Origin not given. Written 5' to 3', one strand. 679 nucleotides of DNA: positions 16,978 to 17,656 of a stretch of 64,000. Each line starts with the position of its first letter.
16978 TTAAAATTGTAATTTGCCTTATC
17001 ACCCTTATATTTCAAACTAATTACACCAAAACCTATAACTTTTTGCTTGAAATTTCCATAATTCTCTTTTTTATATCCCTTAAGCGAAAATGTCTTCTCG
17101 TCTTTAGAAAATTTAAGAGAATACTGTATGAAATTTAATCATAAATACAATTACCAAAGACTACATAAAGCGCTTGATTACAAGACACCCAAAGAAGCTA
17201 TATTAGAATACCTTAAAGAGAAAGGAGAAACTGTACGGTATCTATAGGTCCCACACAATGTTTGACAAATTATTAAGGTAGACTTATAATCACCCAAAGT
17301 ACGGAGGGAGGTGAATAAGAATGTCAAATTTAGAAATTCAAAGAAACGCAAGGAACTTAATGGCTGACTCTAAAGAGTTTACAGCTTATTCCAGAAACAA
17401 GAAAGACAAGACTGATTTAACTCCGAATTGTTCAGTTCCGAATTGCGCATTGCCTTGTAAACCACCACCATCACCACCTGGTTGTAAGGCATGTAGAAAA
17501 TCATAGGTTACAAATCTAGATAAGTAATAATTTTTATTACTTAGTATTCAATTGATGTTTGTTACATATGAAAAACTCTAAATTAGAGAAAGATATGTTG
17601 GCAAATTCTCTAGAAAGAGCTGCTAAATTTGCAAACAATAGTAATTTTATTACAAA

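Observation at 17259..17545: Precursor gene carries consensus expression signals plus a downstream hairpin (stoichiometry control)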

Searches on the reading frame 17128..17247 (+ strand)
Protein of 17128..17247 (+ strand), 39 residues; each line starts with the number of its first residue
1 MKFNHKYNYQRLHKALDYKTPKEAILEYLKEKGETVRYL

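Call 6: search_protein_families(library=pfam, proteins=[window:17128-17247:+], max_evalue=0.01)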
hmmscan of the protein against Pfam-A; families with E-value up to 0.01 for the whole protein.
window:17128-17247:+ (39 aa): 1 family
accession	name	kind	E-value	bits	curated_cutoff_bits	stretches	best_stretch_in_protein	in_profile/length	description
PF13683.12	rve_3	-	0.00024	21.2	26.5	1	2-21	48-67/67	Integrase core domain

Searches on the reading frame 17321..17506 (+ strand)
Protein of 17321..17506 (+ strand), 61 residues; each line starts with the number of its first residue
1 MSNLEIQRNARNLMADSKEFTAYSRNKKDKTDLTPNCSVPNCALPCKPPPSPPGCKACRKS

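Call 6: search_protein_families(library=pfam, proteins=[window:17321-17506:+], max_evalue=0.01)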
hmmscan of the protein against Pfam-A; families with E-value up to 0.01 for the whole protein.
window:17321-17506:+ (61 aa): 0 families

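Call 11: search_protein_families(library=ncbifam, proteins=[window:17321-17506:+], max_evalue=0.01)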
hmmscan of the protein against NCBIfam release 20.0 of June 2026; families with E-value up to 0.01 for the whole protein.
window:17321-17506:+ (61 aa): 0 families

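Call 16: find_homologous_proteins(query=window:17321-17503:+, max_evalue=0.01)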
Query window:17321-17503:+ (61 aa): 1 proteins with E <= 0.01 among 1 candidates.
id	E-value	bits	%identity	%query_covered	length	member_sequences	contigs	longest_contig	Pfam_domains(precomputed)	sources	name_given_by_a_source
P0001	9.8e-34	131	100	100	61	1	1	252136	-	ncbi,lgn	-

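Call 20: find_encoding_contigs(protein=window:17321-17506:+, flank=3000, max_places=3)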
Protein window:17321-17506:+ (61 aa): 1 contig read that carries it; 1 place shown.
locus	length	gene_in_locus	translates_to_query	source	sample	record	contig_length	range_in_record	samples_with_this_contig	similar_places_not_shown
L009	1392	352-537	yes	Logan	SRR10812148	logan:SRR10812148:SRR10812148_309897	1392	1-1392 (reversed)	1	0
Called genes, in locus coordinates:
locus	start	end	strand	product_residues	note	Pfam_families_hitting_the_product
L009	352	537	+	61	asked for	-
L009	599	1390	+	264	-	?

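Call 38: search_protein_representatives(protein=window:17321-17503:+)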
Query: 61 residues. Proteins with E-value up to 0.001 (for the whole library): 2; up to 1e-10: 1; up to 1e-30: 1. The best 2 are listed.
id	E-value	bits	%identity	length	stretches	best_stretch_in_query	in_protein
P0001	3.1e-34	131.4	100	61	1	1-61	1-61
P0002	3.4e-04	37.0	47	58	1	13-57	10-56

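Call 40: find_homologous_proteins(query=A1, max_evalue=0.01)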
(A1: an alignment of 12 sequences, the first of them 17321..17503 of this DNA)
Query A1 (12 sequences) (61 aa, profile of the alignment): 20 proteins with E <= 0.01 among 762 candidates.
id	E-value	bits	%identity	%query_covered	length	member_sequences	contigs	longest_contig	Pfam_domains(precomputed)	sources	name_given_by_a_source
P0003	1.4e-14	71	26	92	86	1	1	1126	-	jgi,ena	-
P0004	3.3e-14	70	29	70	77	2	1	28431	-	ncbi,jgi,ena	-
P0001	7.6e-14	69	100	100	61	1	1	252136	-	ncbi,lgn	-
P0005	3.7e-13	67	50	13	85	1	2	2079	-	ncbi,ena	-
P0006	6.0e-13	66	35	69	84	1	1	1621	-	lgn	-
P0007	8.5e-13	66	33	70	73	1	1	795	-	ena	-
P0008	1.6e-12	65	28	66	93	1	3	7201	-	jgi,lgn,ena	-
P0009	1.8e-12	65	39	79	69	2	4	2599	-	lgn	-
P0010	7.6e-12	63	-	-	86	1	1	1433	-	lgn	-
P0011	1.4e-9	55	31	21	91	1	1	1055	-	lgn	-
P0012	2.3e-9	55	28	79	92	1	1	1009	-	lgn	-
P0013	2.8e-9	54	-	-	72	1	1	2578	-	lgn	-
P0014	7.4e-9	53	-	-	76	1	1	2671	-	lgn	-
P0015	1.5e-7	49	34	70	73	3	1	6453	-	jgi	-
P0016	4.2e-7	48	33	89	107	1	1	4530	-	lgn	-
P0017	1.1e-5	43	39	80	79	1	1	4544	-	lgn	-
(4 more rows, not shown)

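Call 43: find_encoding_contigs(protein=P0017, flank=2500, max_places=2)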
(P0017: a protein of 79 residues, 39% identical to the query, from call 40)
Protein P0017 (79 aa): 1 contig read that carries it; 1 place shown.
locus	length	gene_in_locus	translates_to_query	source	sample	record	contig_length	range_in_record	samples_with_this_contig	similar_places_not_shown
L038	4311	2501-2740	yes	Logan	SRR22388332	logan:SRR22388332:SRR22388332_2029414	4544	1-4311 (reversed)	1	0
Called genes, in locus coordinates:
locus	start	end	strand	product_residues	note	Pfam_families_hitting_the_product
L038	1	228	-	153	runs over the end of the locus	?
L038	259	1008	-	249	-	PF07669:Eco57I (weak), PF05175:MTS, PF02384:N6_Mtase (weak), PF03602:Cons_hypoth95, PF05971:Methyltransf_10 (weak), PF06325:PrmA, PF10294:Methyltransf_16 (weak), PF13847:Methyltransf_31, +4 more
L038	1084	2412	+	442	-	PF00464:SHMT, PF00155:Aminotran_1_2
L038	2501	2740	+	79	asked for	-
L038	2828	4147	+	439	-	PF02624:YcaO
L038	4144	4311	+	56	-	?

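Call 44: find_encoding_contigs(protein=P0016, flank=2500, max_places=2)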
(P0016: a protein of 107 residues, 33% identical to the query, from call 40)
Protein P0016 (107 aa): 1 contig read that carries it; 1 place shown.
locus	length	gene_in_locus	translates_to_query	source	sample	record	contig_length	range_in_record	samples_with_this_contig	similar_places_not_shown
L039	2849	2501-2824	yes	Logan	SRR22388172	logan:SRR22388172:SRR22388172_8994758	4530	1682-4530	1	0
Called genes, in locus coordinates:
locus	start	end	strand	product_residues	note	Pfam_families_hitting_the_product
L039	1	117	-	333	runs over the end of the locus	-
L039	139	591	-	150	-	PF00293:NUDIX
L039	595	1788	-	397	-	PF13353:Fer4_12 (weak), PF04055:Radical_SAM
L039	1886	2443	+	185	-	PF00588:SpoU_methylase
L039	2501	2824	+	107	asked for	-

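Call 45: find_encoding_contigs(protein=P0015, flank=2500, max_places=2)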
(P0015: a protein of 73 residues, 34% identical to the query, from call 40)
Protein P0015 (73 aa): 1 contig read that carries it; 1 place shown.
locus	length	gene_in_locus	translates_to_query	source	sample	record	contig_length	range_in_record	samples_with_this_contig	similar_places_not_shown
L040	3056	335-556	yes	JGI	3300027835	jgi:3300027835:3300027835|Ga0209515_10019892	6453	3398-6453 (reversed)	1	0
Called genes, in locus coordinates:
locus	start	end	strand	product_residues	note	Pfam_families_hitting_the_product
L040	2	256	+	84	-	?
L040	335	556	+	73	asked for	-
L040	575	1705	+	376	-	PF02624:YcaO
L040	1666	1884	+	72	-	-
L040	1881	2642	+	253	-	PF00881:Nitroreductase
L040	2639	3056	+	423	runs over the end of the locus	PF00675:Peptidase_M16, PF05193:Peptidase_M16_C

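Call 46: find_encoding_contigs(protein=P0013, flank=2500, max_places=2)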
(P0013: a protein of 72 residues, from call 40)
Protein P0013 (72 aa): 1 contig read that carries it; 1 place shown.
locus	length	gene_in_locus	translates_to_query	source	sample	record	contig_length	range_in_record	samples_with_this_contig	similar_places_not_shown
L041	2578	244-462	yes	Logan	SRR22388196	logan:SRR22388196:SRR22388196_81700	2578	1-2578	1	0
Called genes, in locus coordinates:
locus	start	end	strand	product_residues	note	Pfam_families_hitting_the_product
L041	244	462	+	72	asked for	-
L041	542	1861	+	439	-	PF02624:YcaO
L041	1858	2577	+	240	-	?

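Call 47: find_encoding_contigs(protein=P0014, flank=2500, max_places=2)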
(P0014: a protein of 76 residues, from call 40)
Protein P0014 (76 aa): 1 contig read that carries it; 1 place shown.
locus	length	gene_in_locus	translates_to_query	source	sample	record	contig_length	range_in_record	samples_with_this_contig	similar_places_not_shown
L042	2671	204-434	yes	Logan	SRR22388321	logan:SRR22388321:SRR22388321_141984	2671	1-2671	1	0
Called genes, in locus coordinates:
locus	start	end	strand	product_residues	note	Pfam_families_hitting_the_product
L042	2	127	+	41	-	?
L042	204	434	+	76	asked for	-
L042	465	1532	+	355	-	PF02624:YcaO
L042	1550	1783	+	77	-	-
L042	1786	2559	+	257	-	PF00881:Nitroreductase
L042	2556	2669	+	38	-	?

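Call 54: list_cluster_members(proteins=[window:17321-17503:+, window:17568-18881:+, window:18881-19663:+, window:19663-20952:+])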
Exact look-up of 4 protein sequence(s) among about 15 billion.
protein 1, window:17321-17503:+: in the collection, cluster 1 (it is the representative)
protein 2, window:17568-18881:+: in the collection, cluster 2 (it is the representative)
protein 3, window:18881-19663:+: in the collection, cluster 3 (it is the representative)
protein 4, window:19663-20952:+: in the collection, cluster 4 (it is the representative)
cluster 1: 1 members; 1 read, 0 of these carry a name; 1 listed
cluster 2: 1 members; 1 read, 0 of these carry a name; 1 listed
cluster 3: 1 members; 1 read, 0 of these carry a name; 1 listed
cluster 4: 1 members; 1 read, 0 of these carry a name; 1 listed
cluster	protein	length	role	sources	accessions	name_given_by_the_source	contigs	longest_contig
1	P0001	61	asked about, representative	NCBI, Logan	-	-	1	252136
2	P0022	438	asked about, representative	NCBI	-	-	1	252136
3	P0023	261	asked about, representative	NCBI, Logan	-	-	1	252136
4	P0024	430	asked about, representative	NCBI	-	-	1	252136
